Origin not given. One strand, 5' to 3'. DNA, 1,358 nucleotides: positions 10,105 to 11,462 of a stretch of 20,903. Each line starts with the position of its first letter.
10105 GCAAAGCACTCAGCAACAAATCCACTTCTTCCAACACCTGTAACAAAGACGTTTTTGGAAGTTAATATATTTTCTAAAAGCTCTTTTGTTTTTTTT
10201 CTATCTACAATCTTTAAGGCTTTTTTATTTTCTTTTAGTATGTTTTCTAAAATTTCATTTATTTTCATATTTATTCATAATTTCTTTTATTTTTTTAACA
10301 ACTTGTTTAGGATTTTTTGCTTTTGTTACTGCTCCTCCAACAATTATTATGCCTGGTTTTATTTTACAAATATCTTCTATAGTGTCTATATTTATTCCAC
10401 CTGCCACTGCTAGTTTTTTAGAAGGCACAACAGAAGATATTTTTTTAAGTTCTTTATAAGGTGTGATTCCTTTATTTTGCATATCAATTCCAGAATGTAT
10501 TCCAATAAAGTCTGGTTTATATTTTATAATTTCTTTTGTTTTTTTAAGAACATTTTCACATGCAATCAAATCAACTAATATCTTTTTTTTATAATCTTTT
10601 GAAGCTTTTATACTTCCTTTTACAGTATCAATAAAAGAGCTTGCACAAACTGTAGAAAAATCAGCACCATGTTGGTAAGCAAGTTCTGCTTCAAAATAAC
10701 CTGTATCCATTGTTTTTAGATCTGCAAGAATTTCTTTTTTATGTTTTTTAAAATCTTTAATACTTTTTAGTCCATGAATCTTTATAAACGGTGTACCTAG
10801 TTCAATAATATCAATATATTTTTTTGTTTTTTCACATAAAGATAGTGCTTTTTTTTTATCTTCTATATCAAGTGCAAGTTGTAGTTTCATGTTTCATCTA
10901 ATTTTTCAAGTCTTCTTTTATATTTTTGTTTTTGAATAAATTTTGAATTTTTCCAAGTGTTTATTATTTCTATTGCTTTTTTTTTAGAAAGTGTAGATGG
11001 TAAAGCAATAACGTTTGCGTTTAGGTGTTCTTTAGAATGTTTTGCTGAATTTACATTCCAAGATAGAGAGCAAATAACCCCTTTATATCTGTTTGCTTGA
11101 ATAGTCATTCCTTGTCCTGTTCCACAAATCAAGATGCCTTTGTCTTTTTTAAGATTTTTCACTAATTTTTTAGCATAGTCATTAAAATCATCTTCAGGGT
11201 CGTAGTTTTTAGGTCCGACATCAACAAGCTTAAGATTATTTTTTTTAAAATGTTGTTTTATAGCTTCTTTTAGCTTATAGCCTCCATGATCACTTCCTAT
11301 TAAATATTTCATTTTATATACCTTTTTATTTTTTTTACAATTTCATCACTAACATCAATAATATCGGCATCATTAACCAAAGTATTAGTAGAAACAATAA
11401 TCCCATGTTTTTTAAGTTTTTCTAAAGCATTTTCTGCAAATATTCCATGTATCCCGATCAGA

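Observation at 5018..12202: Gap-free eight-gene operon joining GH130 mannoside-phosphorylase modules to reverse-RuMP pentose synthesis and PRPP synthetase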

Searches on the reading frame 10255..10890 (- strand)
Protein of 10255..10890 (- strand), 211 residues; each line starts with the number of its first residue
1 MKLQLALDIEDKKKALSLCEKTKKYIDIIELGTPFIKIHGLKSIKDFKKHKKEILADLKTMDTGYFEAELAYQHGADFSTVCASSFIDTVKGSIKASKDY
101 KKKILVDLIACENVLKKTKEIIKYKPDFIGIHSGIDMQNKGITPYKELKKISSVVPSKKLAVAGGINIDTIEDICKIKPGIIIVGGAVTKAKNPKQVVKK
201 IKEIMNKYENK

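Call 3: search_protein_families(library=pfam, proteins=[window:10255-10890:-], max_evalue=0.01)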
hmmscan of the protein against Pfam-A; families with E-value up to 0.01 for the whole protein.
window:10255-10890:- (211 aa): 1 family
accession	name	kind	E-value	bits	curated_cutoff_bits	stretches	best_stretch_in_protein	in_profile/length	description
PF00215.30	OMPdecase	-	4.7e-35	121.9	27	1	1-201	1-221/221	Orotidine 5'-phosphate decarboxylase / HUMPS family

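Call 4: search_protein_families(library=ncbifam, proteins=[window:10255-10890:-], max_evalue=0.01)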
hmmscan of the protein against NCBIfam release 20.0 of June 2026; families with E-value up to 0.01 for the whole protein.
window:10255-10890:- (211 aa): 16 families
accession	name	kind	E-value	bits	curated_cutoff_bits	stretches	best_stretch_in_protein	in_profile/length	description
TIGR03128.2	RuMP_HxlA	equivalog_domain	6.8e-65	218.6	200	1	3-205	1-205/205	3-hexulose-6-phosphate synthase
NF041755.1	RuMP_HxlAB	equivalog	1.1e-60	205.7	500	1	1-207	4-212/391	bifunctional 3-hexulose-6-phosphate synthase/6-phospho-3-hexuloisomerase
NF005442.0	PRK07028.1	equivalog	7e-45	153.4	593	1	2-208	5-213/430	bifunctional hexulose-6-phosphate synthase/ribonuclease regulator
NF009833.0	PRK13307.1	equivalog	2e-35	122.4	274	1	3-207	175-380/392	bifunctional 5,6,7,8-tetrahydromethanopterin hydro-lyase/3-hexulose-6-phosphate synthase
NF009832.1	PRK13306.1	subfamily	4.4e-27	94.9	250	1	2-208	4-213/215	3-dehydro-L-gulonate-6-phosphate decarboxylase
NF009831.0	PRK13305.1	equivalog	1.4e-18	67.1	294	1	2-206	5-212/220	3-keto-L-gulonate-6-phosphate decarboxylase UlaD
NF010386.0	PRK13813.1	equivalog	2.6e-16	59.8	208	1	2-206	6-214/216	orotidine 5'-phosphate decarboxylase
TIGR01740.1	pyrF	equivalog_domain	1.2e-11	44.8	92.3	1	4-202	2-216/216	orotidine-5'-phosphate decarboxylase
NF001273.0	PRK00230.1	equivalog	1.7e-08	34.1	193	1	2-104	6-110/233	orotidine-5'-phosphate decarboxylase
NF002302.0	PRK01222.2-2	equivalog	1.6e-06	28.5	172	1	150-205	128-187/193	phosphoribosylanthranilate isomerase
NF002301.0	PRK01222.2-1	equivalog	0.00085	18.9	232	0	158-208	161-212/217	phosphoribosylanthranilate isomerase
NF003198.0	PRK04169.1-2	subfamily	0.0014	17.7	247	1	145-206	186-247/249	geranylgeranylglyceryl/heptaprenylglyceryl phosphate synthase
TIGR00693.1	thiE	equivalog_domain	0.0032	16.7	145.1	1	115-200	107-196/197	thiamine phosphate synthase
TIGR01163.1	rpe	equivalog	0.0036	16.7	212.6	1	150-202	159-211/211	ribulose-phosphate 3-epimerase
NF005119.0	PRK06552.1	subfamily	0.0061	16.1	238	1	143-209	141-206/213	bifunctional 2-keto-4-hydroxyglutarate aldolase/2-keto-3-deoxy-6-phosphogluconate aldolase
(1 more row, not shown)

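Call 22: find_homologous_proteins(query=window:10255-10890:-)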
Query window:10255-10890:- (211 aa): 991 proteins with E <= 0.001 among 1605 candidates; the best 120 are listed.
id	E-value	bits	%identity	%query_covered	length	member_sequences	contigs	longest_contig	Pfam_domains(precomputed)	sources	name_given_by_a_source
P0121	5.9e-128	442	100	100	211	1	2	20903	PF00215.31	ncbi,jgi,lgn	-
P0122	1.2e-87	311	71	99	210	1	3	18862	PF00215.31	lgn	-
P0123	7.6e-87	308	69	99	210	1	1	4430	PF00215.31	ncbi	-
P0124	1.0e-86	308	70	99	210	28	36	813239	PF00215.31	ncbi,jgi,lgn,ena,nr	ncbi:MAG TPA: orotidine 5'-phosphate decarboxylase [archaeon]|jgi:3-hexulose-6-phosphate synthase|nr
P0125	6.5e-86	305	70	100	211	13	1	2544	PF00215.31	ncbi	-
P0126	2.1e-85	303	72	100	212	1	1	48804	PF00215.31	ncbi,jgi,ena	-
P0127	3.4e-85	303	70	100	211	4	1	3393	PF00215.31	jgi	-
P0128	1.2e-84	301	69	99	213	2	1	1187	PF00215.31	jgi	-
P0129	1.2e-82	294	68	97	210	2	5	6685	PF00215.31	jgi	jgi:3-hexulose-6-phosphate synthase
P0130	6.0e-80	286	63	99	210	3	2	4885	PF00215.31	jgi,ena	-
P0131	1.4e-71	258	63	90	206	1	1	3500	PF00215.31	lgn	-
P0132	1.4e-71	258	61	97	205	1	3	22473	PF00215.31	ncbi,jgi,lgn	ncbi:MAG: 3-hexulose-6-phosphate synthase [archaeon]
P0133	9.8e-71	255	58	96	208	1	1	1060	PF00215.31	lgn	-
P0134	1.5e-69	252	57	100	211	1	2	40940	PF00215.31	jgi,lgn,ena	-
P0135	1.6e-69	251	57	97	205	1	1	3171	PF00215.31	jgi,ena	-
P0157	7.2e-62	227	57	97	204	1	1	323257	PF00215.31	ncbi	ncbi:3-hexulose-6-phosphate synthase [Nanoarchaeota archaeon]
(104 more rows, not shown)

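Call 24: find_encoding_contigs(protein=P0124, flank=10000, max_places=3)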
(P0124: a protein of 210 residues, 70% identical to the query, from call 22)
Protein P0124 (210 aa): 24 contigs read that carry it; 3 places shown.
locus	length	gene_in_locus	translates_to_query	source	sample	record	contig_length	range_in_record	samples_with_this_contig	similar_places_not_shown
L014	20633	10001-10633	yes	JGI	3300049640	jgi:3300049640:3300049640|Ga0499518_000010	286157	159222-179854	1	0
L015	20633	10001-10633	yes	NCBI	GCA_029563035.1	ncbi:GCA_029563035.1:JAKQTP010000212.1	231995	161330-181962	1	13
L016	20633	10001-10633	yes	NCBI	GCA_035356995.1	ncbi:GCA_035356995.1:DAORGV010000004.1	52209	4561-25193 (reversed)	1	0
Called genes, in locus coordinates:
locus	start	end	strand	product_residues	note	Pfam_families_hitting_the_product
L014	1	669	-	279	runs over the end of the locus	-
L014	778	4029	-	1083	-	PF02463:SMC_N, PF13175:AAA_15, PF13304:AAA_21 (weak), PF13476:AAA_23, PF13555:AAA_29 (weak)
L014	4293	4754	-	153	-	PF00293:NUDIX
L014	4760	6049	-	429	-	PF02403:Seryl_tRNA_N, PF00587:tRNA-synt_2b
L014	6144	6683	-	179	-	PF00254:FKBP_C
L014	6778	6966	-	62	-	PF13396:PLDc_N (weak)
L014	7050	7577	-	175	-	PF00583:Acetyltransf_1 (weak)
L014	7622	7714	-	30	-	-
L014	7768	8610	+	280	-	PF01784:DUF34_NIF3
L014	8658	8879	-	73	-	-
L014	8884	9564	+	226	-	PF13793:Pribosyltran_N (weak), PF24390:PRTase-CE (weak), PF00156:Pribosyltran, PF14572:Pribosyl_synth (weak), PF15609:PRTase_2 (weak)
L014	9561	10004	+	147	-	PF02502:LacAB_rpiB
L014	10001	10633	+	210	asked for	PF00215:OMPdecase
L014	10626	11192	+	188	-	PF13580:SIS_2 (faint), PF01380:SIS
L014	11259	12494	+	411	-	PF04041:Glyco_hydro_130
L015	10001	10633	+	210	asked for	PF00215:OMPdecase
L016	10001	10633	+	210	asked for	PF00215:OMPdecase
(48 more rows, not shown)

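Call 25: find_encoding_contigs(protein=P0126, flank=10000, max_places=2)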
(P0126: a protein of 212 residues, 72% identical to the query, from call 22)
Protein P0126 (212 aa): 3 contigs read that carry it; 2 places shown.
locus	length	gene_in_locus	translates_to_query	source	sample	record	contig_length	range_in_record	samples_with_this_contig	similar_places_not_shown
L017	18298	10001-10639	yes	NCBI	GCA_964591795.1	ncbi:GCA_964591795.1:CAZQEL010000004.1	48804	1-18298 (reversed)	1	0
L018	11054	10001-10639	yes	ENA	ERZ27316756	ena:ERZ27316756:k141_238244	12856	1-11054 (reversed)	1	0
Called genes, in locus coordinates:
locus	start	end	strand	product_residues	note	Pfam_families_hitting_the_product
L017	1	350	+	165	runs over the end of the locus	-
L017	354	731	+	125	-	PF01336:tRNA_anti-codon (weak)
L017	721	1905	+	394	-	PF01970:TctA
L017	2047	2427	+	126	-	PF14464:Prok-JAB (faint)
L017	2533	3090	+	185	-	PF01025:GrpE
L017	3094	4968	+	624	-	PF00012:HSP70, PF06723:MreB_Mbl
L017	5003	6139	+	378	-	PF00226:DnaJ, PF01556:DnaJ_C, PF00684:DnaJ_CXXCXGXG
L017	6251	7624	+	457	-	PF01139:RtcB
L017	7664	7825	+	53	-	-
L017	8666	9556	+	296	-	PF13793:Pribosyltran_N, PF00156:Pribosyltran, PF14572:Pribosyl_synth (weak)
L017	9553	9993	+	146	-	PF02502:LacAB_rpiB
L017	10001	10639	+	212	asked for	PF00215:OMPdecase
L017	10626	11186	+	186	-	PF13580:SIS_2 (faint), PF01380:SIS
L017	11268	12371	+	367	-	PF04041:Glyco_hydro_130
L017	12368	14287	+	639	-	PF04041:Glyco_hydro_130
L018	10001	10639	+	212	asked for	PF00215:OMPdecase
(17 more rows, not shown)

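Call 26: find_encoding_contigs(protein=P0122, flank=10000, max_places=2)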
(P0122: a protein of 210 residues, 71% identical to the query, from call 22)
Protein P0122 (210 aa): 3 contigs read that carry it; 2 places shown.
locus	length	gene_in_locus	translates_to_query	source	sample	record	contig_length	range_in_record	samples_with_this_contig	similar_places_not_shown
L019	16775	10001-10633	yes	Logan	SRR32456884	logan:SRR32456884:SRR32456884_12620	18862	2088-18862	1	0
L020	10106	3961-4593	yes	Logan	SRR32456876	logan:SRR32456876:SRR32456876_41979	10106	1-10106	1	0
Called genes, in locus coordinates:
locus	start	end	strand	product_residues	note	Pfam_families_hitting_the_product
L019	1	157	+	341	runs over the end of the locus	PF00579:tRNA-synt_1b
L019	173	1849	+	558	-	PF00749:tRNA-synt_1c, PF03950:tRNA-synt_1c_C, PF20974:tRNA-synt_1c_C2 (weak)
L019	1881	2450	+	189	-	PF00753:Lactamase_B, PF19583:ODP, PF23023:Anti-Pycsar_Apyc1 (faint), PF12706:Lactamase_B_2 (faint)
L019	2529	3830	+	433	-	-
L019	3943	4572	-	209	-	PF00702:Hydrolase, PF13419:HAD_2, PF13242:Hydrolase_like (weak)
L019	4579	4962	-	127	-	-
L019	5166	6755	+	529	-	PF00133:tRNA-synt_1, PF09334:tRNA-synt_1g, PF19303:Anticodon_3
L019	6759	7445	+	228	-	PF09997:DUF2238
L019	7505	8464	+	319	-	-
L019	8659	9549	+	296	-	PF13793:Pribosyltran_N, PF24390:PRTase-CE (weak), PF00156:Pribosyltran, PF14572:Pribosyl_synth, PF14681:UPRTase (weak)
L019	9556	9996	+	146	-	PF02502:LacAB_rpiB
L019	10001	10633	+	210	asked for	PF00215:OMPdecase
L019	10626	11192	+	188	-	PF13580:SIS_2 (faint), PF01380:SIS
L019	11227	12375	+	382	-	PF04041:Glyco_hydro_130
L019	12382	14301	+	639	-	PF00251:Glyco_hydro_32N (faint), PF04041:Glyco_hydro_130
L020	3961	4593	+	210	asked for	PF00215:OMPdecase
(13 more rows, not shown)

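Call 28: find_encoding_contigs(protein=P0132, flank=10000, max_places=1)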
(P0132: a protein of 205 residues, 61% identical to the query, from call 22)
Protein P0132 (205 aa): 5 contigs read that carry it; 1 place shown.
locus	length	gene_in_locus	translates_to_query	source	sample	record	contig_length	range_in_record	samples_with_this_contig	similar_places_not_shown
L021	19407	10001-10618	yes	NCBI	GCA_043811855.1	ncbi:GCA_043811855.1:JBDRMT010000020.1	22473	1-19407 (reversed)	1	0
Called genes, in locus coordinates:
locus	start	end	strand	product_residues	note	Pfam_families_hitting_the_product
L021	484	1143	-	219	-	PF26507:DUF8169 (weak)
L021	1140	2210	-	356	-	-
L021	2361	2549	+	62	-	-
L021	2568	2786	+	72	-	-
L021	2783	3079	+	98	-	-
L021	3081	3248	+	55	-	-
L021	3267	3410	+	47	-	-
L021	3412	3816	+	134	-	-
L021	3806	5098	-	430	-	PF01420:Methylase_S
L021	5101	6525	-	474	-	PF12161:HsdM_N, PF07669:Eco57I, PF02384:N6_Mtase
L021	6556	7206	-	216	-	PF12705:PDDEXK_1 (weak)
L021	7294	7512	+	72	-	PF13392:HNH_3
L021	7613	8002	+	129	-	-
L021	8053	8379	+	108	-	-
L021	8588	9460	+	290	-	PF13793:Pribosyltran_N, PF00156:Pribosyltran, PF14572:Pribosyl_synth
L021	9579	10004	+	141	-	PF02502:LacAB_rpiB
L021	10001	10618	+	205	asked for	PF00215:OMPdecase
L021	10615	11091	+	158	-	PF01380:SIS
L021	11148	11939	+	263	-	PF01380:SIS (weak), PF10432:bact-PGI_C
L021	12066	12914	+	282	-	PF00480:ROK, PF02685:Glucokinase (faint)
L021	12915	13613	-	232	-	PF01978:TrmB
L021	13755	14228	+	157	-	-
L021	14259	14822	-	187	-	-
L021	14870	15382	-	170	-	PF13302:Acetyltransf_3, PF13420:Acetyltransf_4, PF00583:Acetyltransf_1, PF13508:Acetyltransf_7 (weak), PF13523:Acetyltransf_8 (weak)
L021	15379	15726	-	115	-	PF01934:HepT-like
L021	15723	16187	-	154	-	PF01909:NTP_transf_2, PF18765:Polbeta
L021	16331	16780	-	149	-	PF03412:Peptidase_C39, PF12385:Peptidase_C70, PF13529:Peptidase_C39_2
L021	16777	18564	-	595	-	PF00664:ABC_membrane, PF00005:ABC_tran, PF02463:SMC_N (faint), PF13175:AAA_15 (weak), PF20720:nSTAND3 (faint), PF13401:AAA_22 (faint)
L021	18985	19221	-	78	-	-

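Call 29: find_encoding_contigs(protein=P0134, flank=10000, max_places=1)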
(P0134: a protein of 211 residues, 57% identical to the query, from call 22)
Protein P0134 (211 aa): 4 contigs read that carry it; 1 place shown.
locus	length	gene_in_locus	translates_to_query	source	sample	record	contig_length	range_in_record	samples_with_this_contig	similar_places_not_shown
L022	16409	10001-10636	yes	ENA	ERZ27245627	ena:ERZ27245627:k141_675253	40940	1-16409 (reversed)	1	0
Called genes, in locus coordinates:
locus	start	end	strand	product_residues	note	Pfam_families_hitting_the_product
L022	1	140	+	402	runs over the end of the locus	PF00749:tRNA-synt_1c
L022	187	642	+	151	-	-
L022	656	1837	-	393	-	PF01136:Peptidase_U32, PF03144:GTP_EFTU_D2 (weak)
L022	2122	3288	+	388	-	PF00152:tRNA-synt_2, PF01409:tRNA-synt_2d (weak), PF13393:tRNA-synt_His, PF00587:tRNA-synt_2b (weak), PF03129:HGTP_anticodon (faint)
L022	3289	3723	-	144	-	PF00254:FKBP_C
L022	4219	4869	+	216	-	PF03141:Methyltransf_29 (weak), PF13489:Methyltransf_23, PF05175:MTS, PF03848:TehB, PF13847:Methyltransf_31, PF08241:Methyltransf_11, PF08242:Methyltransf_12, PF13649:Methyltransf_25, +2 more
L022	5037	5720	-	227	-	PF01902:Diphthami_syn_2_N, PF28410:Diphthami_syn_2_C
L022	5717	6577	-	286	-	PF02616:SMC_ScpA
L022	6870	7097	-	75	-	PF01599:Ribosomal_S27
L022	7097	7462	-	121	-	PF01282:Ribosomal_S24e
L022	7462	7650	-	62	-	PF06093:Spt4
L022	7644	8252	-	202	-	PF03876:SHS2_Rpb7-N, PF00575:S1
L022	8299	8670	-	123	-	PF13638:PIN_4 (weak), PF18477:PIN_9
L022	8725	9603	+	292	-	PF13793:Pribosyltran_N, PF00156:Pribosyltran, PF24390:PRTase-CE (weak), PF15609:PRTase_2 (weak)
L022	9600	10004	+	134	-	PF02502:LacAB_rpiB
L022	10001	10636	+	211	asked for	PF00215:OMPdecase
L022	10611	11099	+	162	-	PF01380:SIS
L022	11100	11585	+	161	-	PF06560:GPI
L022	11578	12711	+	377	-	-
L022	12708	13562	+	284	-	PF00480:ROK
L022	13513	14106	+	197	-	-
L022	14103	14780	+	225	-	PF11848:DUF3368 (faint)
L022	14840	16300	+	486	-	PF13231:PMT_2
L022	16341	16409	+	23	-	?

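Call 30: find_encoding_contigs(protein=P0157, flank=10000, max_places=1)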
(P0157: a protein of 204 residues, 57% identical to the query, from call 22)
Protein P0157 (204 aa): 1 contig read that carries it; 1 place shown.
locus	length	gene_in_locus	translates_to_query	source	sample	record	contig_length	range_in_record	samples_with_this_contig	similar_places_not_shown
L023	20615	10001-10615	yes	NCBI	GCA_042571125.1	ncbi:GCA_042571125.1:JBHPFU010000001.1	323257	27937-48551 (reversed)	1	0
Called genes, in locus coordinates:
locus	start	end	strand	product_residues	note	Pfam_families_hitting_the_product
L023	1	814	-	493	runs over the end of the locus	PF01943:Polysacc_synt, PF03023:MurJ, PF13440:Polysacc_synt_3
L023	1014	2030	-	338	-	PF05833:NFACT_N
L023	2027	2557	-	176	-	PF13623:SurA_N_2, PF13624:SurA_N_3, PF09312:SurA_N (weak)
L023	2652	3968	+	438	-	PF01935:DUF87, PF05707:Zot (faint)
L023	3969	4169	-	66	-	-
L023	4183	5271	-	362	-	PF00579:tRNA-synt_1b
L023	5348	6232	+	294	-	PF06550:SPP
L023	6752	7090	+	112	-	-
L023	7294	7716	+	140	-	-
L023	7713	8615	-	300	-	PF01063:Aminotran_4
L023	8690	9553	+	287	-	PF13793:Pribosyltran_N, PF24390:PRTase-CE (weak), PF00156:Pribosyltran, PF14572:Pribosyl_synth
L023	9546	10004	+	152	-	PF02502:LacAB_rpiB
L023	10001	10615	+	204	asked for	PF00215:OMPdecase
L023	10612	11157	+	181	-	PF13580:SIS_2 (faint), PF01380:SIS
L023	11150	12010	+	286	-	PF01380:SIS, PF10432:bact-PGI_C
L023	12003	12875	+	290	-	PF00480:ROK, PF01869:BcrAD_BadFG (faint)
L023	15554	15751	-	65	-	PF01194:RNA_pol_N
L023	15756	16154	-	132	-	PF00380:Ribosomal_S9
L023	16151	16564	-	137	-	PF00572:Ribosomal_L13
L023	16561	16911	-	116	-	PF17135:Ribosomal_L18, PF00828:Ribosomal_L27A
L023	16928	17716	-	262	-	PF01193:RNA_pol_L, PF01000:RNA_pol_A_bac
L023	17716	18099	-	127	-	PF00411:Ribosomal_S11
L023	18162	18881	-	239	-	PF01479:S4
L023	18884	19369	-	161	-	PF00416:Ribosomal_S13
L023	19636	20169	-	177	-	-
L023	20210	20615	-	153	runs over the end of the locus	-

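Call 61: find_related_loci(query=A1, collection=metagenome_contigs, flank=8000)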
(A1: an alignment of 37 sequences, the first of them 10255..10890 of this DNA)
Query A1 (211 aa) in metagenome_contigs; peptide patterns used: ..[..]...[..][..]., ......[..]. (x = any residue, [..] = any of these).
600 stretches matched a pattern (row limit reached: there are more); 523 encode a relative of the query (tblastn E <= 1e-3); the best 80 are kept; 80 distinct loci.
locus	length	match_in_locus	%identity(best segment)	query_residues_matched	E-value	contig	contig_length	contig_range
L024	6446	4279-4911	100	1-211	9e-135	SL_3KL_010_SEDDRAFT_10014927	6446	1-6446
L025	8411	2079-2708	71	1-209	6e-93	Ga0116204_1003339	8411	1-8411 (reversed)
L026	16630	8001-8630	70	1-209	7e-93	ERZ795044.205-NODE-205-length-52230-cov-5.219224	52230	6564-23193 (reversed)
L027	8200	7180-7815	72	1-211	2e-92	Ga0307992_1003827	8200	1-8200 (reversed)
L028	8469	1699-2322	71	4-210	5e-92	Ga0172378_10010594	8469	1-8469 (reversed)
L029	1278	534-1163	69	1-209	3e-98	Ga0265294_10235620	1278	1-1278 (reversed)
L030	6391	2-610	69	8-209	5e-88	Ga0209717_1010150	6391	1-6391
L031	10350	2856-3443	56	1-197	7e-68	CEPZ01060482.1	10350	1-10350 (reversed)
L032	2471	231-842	61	1-205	2e-67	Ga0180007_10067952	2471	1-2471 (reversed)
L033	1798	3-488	64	48-209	8e-68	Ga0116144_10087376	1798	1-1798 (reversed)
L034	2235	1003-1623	58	1-203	4e-66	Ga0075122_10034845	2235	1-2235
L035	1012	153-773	46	1-206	5e-60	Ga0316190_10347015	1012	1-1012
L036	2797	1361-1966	50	1-202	4e-56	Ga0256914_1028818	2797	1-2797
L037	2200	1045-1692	46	1-210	2e-54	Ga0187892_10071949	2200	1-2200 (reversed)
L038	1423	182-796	46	1-205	4e-55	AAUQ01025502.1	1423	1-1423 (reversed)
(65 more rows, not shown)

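Call 66: search_protein_families(library=pfam, proteins=[L022:11578-12711:+], max_evalue=0.01)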
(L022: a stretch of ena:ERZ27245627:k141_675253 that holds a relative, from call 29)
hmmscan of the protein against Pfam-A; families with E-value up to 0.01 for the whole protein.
L022:11578-12711:+ (377 aa): 3 families
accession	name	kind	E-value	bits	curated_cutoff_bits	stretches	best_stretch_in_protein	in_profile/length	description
PF00723.27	Glyco_hydro_15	-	0.00011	21.7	22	0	29-234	36-274/427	Glycosyl hydrolases family 15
PF17389.8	Bac_rhamnosid6H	-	0.00013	21.8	24.5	1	154-243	168-252/339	Bacterial alpha-L-rhamnosidase 6 hairpin glycosidase domain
PF21479.3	DIKK1-2-4_C-subdom2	-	0.00026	21.5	27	0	72-91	16-36/50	Dickkopf-related protein 1/2/4, C-terminal subdomain 2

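Call 68: search_solved_structures(query=L022:11578-12711:+, max_evalue=0.1)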
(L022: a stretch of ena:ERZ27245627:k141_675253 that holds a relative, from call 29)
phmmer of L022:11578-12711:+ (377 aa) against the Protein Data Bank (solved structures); distinct sequences matched with E-value up to 0.1: 0.

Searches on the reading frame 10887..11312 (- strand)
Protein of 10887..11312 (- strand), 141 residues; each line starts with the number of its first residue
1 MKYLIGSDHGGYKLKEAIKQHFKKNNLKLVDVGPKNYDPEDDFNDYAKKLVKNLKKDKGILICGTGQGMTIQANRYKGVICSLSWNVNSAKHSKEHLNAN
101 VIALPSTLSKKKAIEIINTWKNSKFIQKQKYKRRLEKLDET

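Call 3: search_protein_families(library=pfam, proteins=[window:10887-11312:-], max_evalue=0.01)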
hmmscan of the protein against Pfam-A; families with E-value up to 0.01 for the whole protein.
window:10887-11312:- (141 aa): 1 family
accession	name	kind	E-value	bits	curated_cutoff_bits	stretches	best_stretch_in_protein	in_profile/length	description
PF02502.23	LacAB_rpiB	-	3.4e-38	131.1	24.7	1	5-138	3-138/138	Ribose/Galactose Isomerase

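Call 4: search_protein_families(library=ncbifam, proteins=[window:10887-11312:-], max_evalue=0.01)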
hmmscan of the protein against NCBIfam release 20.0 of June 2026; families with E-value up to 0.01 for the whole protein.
window:10887-11312:- (141 aa): 12 families
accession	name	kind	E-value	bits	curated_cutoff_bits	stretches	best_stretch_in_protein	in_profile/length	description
NF004051.0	PRK05571.1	subfamily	5.8e-40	136.5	135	1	1-140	2-144/149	ribose-5-phosphate isomerase B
TIGR00689.1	rpiB_lacA_lacB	subfamily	4.4e-39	133.7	88.3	1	4-140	2-141/145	RpiB/LacA/LacB family sugar-phosphate isomerase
TIGR02133.1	RPI_actino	equivalog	2.5e-31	108.6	168.2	1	1-138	1-142/148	ribose-5-phosphate isomerase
TIGR01120.1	rpiB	equivalog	1.4e-28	99.7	138.65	1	4-140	3-141/143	ribose 5-phosphate isomerase B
NF006381.0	PRK08622.1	equivalog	7.3e-20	71.5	234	1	1-140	1-143/171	galactose-6-phosphate isomerase subunit LacB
NF006380.0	PRK08621.1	equivalog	2e-18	67.2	164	1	1-126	1-127/142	galactose-6-phosphate isomerase subunit LacA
NF051858.1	EryPhIsonDerIRhiz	equivalog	4e-16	59.5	240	1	1-137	1-142/150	D-erythrulose-4-phosphate isomerase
TIGR01119.1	lacB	equivalog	3e-15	56.4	312.55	1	1-138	1-141/171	galactose-6-phosphate isomerase subunit LacB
NF009258.0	PRK12615.1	equivalog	6.5e-13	48.9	325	1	1-138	1-141/171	galactose-6-phosphate isomerase subunit LacB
TIGR01118.1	lacA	equivalog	5.8e-12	45.9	181.1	1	1-125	1-126/141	galactose-6-phosphate isomerase subunit LacA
NF009257.0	PRK12613.1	equivalog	1.7e-10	41.2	243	1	1-115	1-115/141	galactose-6-phosphate isomerase subunit LacA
NF006753.0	PRK09273.1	equivalog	0.00035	20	137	1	63-106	71-114/211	hypothetical protein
